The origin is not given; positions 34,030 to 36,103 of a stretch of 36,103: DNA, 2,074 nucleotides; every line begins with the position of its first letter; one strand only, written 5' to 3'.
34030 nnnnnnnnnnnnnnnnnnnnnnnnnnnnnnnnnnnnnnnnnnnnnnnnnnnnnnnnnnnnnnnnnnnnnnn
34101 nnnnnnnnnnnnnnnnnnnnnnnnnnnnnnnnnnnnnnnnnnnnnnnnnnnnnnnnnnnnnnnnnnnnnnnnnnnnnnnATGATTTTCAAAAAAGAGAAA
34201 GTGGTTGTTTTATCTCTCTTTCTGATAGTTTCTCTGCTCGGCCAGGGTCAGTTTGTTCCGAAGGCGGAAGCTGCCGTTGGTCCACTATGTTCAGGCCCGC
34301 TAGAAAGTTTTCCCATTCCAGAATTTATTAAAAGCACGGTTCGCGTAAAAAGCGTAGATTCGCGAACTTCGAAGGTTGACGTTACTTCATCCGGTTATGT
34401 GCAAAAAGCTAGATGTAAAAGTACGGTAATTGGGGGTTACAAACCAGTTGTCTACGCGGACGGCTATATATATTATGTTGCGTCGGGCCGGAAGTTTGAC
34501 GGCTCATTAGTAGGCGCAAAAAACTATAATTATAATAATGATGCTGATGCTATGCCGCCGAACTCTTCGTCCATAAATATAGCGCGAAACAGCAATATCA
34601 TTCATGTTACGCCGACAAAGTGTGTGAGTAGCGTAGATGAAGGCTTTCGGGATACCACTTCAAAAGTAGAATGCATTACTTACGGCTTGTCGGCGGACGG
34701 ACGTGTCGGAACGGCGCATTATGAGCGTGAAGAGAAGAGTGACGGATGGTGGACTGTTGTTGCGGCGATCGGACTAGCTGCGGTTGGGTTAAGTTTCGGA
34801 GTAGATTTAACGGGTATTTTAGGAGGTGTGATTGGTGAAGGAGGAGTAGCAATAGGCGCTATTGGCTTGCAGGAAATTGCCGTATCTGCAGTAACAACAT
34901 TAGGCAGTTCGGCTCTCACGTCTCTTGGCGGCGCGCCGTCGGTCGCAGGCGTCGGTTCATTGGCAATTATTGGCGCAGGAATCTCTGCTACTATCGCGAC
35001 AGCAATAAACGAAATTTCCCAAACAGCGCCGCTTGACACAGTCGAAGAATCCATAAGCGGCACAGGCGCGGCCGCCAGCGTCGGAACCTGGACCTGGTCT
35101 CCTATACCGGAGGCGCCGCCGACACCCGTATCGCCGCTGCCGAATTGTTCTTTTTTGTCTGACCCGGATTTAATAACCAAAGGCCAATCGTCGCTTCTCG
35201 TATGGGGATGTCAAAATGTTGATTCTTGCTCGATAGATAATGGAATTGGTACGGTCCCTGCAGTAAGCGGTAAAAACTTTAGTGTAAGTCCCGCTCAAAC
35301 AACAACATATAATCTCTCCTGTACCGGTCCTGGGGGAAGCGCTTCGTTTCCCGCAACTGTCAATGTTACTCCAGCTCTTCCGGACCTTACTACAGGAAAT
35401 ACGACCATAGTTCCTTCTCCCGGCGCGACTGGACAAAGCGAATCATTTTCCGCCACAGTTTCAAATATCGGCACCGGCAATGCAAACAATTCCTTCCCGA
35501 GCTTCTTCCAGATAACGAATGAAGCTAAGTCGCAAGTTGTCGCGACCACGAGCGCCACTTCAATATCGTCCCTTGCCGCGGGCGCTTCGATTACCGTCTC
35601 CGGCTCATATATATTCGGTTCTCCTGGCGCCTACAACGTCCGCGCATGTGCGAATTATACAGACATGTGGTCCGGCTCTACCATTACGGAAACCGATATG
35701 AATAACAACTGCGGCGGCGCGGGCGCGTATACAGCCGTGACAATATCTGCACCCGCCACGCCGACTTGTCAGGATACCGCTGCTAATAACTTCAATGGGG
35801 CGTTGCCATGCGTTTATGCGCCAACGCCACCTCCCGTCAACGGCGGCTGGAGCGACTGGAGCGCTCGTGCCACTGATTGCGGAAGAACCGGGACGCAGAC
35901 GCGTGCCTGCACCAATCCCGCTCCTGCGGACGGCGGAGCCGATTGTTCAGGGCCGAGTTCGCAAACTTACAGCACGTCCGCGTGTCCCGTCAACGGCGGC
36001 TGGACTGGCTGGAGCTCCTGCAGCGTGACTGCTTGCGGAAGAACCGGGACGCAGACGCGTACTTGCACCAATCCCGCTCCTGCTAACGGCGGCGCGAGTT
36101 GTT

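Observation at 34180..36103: Unlisted long ORF encodes a surface protein ending in tandem thrombospondin type-1-like repeats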

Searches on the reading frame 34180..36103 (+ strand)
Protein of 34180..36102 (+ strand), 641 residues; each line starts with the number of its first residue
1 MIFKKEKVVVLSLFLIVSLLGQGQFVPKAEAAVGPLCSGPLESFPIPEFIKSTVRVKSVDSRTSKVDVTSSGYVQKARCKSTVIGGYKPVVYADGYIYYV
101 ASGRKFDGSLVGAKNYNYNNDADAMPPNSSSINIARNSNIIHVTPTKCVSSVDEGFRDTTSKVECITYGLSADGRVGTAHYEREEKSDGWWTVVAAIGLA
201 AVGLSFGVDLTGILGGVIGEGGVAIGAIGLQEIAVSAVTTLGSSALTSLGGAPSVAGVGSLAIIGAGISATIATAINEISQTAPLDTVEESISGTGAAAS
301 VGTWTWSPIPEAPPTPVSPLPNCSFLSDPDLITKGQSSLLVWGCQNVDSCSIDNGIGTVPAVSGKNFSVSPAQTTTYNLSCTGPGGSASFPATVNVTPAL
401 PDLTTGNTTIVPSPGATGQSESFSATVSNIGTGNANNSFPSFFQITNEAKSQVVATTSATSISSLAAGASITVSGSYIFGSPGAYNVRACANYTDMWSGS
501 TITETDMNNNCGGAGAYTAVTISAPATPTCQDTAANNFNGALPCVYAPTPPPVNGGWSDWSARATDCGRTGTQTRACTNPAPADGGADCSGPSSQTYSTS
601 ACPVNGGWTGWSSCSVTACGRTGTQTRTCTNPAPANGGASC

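Call 4: search_protein_families(library=pfam, proteins=[window:34180-36103:+], max_evalue=10)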
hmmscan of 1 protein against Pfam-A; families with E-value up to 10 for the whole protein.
window:34180-36103:+ (641 aa): 3 families
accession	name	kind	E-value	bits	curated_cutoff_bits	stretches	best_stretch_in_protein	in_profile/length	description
PF07705.17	CARDB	-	3.7e-10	40.4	22.7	1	401-511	2-98/101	CARDB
PF00090.25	TSP_1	-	2.8e-06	27.9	21.6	2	607-641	2-34/49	Thrombospondin type 1 domain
PF19028.6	TSP1_spondin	-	0.027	15.2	41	2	607-641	5-38/52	Spondin-like TSP1 domain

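Call 5: search_protein_families(library=ncbifam, proteins=[window:34180-36103:+], max_evalue=10)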
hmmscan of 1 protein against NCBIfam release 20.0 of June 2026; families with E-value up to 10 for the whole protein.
window:34180-36103:+ (641 aa): 0 families

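Call 12: find_homologous_proteins(query=window:34180-36103:+)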
Query window:34180-36103:+ (641 aa): 12 proteins with E <= 0.001 among 8000 candidates.
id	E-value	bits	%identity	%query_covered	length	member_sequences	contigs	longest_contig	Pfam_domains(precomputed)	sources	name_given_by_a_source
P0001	9.0e-69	251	58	18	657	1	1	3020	-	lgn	-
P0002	6.9e-64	235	71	13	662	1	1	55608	-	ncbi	-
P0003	9.1e-59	218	51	19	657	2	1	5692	-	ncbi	-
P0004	1.8e-46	177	39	19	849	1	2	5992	PF24528.2,PF09136.17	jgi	jgi:hypothetical protein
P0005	1.3e-41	161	40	13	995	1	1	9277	PF04151.22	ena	-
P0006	7.8e-40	155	55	6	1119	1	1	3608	PF17957.8,PF04185.20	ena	-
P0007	1.5e-28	118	34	40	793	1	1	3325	PF01833.31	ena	-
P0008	1.5e-23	101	36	45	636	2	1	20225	PF07705.18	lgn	-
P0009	4.5e-21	93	39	12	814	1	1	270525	PF07679.23,PF01522.27,PF02018.24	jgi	jgi:peptidoglycan/xylan/chitin deacetylase (PgdA/CDA1 family)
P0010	3.6e-18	84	34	17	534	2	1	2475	PF07705.18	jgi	jgi:hypothetical protein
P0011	5.2e-12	63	43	14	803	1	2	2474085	PF13715.13,PF17802.8,PF13620.13,PF09430.17,PF22904.4,PF17210.10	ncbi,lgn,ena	-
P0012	7.8e-6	43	39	15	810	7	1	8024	-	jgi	jgi:hypothetical protein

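Call 50: search_protein_families(library=pfam, alignment_id=A3, max_evalue=0.001)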
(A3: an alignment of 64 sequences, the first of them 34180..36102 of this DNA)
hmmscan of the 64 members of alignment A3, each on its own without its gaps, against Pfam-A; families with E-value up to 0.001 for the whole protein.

A. member 1, window:34180-36102:+ (641 aa): 2 families
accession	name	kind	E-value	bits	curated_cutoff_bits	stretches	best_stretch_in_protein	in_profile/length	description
PF07705.17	CARDB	-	3.7e-10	40.4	22.7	1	401-511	2-98/101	CARDB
PF00090.25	TSP_1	-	2.8e-06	27.9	21.6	0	607-641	2-34/49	Thrombospondin type 1 domain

B. families by the number of members that match (of 64 scanned): 41 families (the first 25 are shown)
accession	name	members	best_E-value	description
PF00090.25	TSP_1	54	2.9e-53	Thrombospondin type 1 domain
PF19028.6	TSP1_spondin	42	4.4e-57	Spondin-like TSP1 domain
PF19030.6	TSP1_ADAMTS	11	1.4e-34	Thrombospondin type 1 domain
PF19035.6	TSP1_CCN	8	3.6e-12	CCN3 Nov like TSP1 domain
PF22195.2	TSP1_CFP_C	6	2.5e-10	CFP-like, C-terminal thrombospondin type 1 domain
PF18998.6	Flg_new_2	4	3e-76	Divergent InlB B-repeat domain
PF00041.27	fn3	4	6.2e-29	Fibronectin type III domain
PF07705.17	CARDB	4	2.3e-21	CARDB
PF00404.24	Dockerin_1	4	2e-09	Dockerin type I domain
PF13948.11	DUF4215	2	1.6e-36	Domain of unknown function (DUF4215)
PF00092.34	VWA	2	6.2e-19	von Willebrand factor type A domain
PF13519.12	VWA_2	2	5.5e-11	von Willebrand factor type A domain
PF17210.9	SdrD_B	2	5.9e-11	SdrD B-like domain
PF25059.1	FN3_DSCAM-DSCAML_C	2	5.4e-08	DSCAM/DSCAML C-terminal Fn3-like domain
PF07963.17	N_methyl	2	2.4e-06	Prokaryotic N-terminal methylation motif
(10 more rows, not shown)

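Call 58: search_protein_families(library=ncbifam, proteins=[P0001, P0008], max_evalue=1)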
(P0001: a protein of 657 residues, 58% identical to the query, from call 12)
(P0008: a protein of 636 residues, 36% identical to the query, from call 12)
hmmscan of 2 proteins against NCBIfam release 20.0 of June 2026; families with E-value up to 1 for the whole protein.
P0001 (657 aa): 0 families

P0008 (636 aa): 1 family
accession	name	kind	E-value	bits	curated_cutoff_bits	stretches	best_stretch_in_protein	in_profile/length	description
TIGR01451.2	B_ant_repeat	repeat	0.00051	20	24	1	81-97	3-19/53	DUF11 type repeat protein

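Call 64: find_related_loci(query=window:34180-36102:+, collection=metagenome_contigs, flank=10000)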
Query window:34180-36102:+ (641 aa) in metagenome_contigs; peptide patterns used: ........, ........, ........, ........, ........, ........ (x = any residue, [..] = any of these).
263 stretches matched a pattern; 90 encode a relative of the query (tblastn E <= 1e-3); the best 80 are kept; 80 distinct loci.
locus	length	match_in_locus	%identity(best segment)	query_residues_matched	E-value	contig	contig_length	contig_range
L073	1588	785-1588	100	1-268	0e+0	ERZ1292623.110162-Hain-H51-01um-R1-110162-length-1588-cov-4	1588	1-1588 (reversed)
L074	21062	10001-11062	70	321-641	2e-35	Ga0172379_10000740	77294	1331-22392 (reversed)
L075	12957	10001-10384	58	530-641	5e-34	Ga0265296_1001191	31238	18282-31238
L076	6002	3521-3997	66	549-641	5e-32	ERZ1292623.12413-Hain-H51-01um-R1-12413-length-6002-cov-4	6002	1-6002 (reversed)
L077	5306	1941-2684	66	493-641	1e-27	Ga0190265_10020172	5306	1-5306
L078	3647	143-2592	64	508-641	1e-26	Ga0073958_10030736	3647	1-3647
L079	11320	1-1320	55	552-641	1e-23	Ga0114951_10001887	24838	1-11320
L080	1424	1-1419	61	553-641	1e-22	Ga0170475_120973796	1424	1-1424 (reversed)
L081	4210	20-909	48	531-641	5e-20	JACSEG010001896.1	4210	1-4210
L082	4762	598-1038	55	544-641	2e-19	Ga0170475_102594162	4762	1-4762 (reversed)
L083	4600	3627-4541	31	315-641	8e-19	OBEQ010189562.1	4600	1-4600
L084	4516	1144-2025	55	548-641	7e-18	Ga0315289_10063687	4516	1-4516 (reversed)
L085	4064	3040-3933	72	553-641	5e-17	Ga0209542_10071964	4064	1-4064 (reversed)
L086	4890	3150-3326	58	550-641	9e-17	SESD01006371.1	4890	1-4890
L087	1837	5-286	58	552-641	6e-17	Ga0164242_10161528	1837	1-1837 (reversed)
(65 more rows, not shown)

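Call 67: predict_structure(alignment_id=A4)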
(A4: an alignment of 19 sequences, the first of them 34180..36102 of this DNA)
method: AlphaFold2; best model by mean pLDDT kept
length: 641 residues; sequences in the alignment: 19
mean_pLDDT: 53.8   pTM: 0.35
mean pLDDT of the five models: 53.8, 51.3, 49.9, 49.3, 48.8
residues with pLDDT >= 90: 68; 70-90: 106; 50-70: 79; < 50: 388
segments of 3 or more residues with pLDDT < 50: 1-3, 26-49, 74-126, 222-231, 234-299, 406-414, 418-429, 431-507, 512-641
pLDDT, mean of each block of 10 residues (from residue 1): 55 66 49 36 39 71 74 46 35 33 37 37 52 82 83 84 87 85 84 75 64 51 46 48 42 35 36 28 34 44 75 63 95 95 95 94 83 97 95 91 53 45 46 45 44 35 43 44 45 41 48 40 30 30 32 31 28 32 34 30 36 35 37 42 34
secondary structure, 60 per line:
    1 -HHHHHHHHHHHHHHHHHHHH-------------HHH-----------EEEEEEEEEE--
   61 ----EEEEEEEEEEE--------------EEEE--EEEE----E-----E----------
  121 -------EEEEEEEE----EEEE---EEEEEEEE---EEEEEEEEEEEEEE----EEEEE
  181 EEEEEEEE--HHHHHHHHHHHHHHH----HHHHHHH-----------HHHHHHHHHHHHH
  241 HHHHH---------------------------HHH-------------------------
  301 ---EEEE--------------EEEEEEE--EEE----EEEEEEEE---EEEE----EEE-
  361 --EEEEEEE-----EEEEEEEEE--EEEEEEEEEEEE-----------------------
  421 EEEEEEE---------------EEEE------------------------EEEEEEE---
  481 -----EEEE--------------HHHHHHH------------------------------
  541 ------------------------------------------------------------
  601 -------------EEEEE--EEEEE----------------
elements in order: H2-21 E49-58 E65-75 E90-93 E96-99 E128-135 E140-143 E147-154 E158-171 E176-188 H191-205 H210-216 H228-245 E304-307 E322-328 E331-333 E338-345 E349-352 E357-359 E363-369 E375-383 E386-397 E421-427 E443-446 E471-477 E486-489 H504-510 E614-618 E621-625

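Call 77: search_solved_structures(query=window:34180-35820:+, max_evalue=1)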
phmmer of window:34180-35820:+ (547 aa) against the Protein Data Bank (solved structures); distinct sequences matched with E-value up to 1: 1.
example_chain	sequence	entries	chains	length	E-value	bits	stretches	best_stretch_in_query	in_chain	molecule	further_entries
5wxl_B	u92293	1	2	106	0.76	11.7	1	275-325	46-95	Regulator of ribosome biosynthesis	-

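Call 79: fold_search(model_id=the predicted structure, library=pdb)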
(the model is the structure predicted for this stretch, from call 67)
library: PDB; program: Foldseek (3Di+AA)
matches with E <= 10: 913; with E <= 0.001: 0
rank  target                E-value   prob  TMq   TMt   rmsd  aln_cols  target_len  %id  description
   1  1l0q_A                3.0e-03  1.00  0.12  0.19   3.3        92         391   21  Tandem YVTN beta-propeller and PKD domains from an archaeal surface layer protein (released 2002-11-06)
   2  4x8x_A                6.8e-03  1.00  0.09  0.15   4.9        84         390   14  Crystal structure of Dscam1 isoform 1.9, N-terminal four Ig domains (released 2015-12-16)
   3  2wwk_O                7.6e-03  1.00  0.11  0.53   4.6        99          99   14  Crystal structure of the Titin M10-Obscurin like 1 Ig F17R mutant complex (released 2010-02-16)
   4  2p9r_B                7.6e-03  1.00  0.10  0.44   5.0        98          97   13  Human alpha2-macroglogulin is composed of multiple domains, as predicted by homology with complement component C3 (released 2007-08-21)
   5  9leg_B                7.6e-03  0.25  0.08  0.13  25.0       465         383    9  AMO complex (released 2026-02-04)
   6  2wwm_O                8.0e-03  1.00  0.11  0.53   4.6        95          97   15  Crystal structure of the Titin M10-Obscurin like 1 Ig complex in space group P1 (released 2010-02-16)
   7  4x9b_A                8.0e-03  1.00  0.10  0.15   4.6        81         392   14  Crystal structure of Dscam1 isoform 4.44, N-terminal four Ig domains (released 2015-12-16)
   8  7wmp_A                9.0e-03  1.00  0.11  0.23   4.1        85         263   15  Tail structure of Helicobacter pylori bacteriophage KHP30 (released 2023-03-01)
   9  3dmk_B                9.0e-03  0.96  0.10  0.09  14.4       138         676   13  Crystal structure of Down Syndrome Cell Adhesion Molecule (DSCAM) isoform 1.30.30, N-terminal eight Ig domains (released 2008-10-07)
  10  2wwm_C                1.0e-02  1.00  0.10  0.49   4.8       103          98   14  Crystal structure of the Titin M10-Obscurin like 1 Ig complex in space group P1 (released 2010-02-16)
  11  2wp3_O                1.1e-02  1.00  0.10  0.51   4.5        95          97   15  Crystal structure of the Titin M10-Obscurin like 1 Ig complex (released 2010-02-16)
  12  2y25_A                1.1e-02  0.44  0.12  0.21  30.0       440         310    8  Crystal structure of the myomesin domains My11-My13 (released 2011-12-21)
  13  3qp3_A                1.2e-02  1.00  0.11  0.56   4.4       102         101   17  Crystal structure of titin domain M4, tetragonal form (released 2012-02-15)
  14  4x83_A                1.2e-02  0.99  0.09  0.15   4.9        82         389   13  Crystal structure of Dscam1 isoform 7.44, N-terminal four Ig domains (released 2015-12-16)
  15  4y61_A                1.3e-02  0.97  0.12  0.19  15.9       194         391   17  Crystal structure of the complex between Slitrk2 LRR1 and PTP delta Ig1-Fn1 (released 2015-06-03)
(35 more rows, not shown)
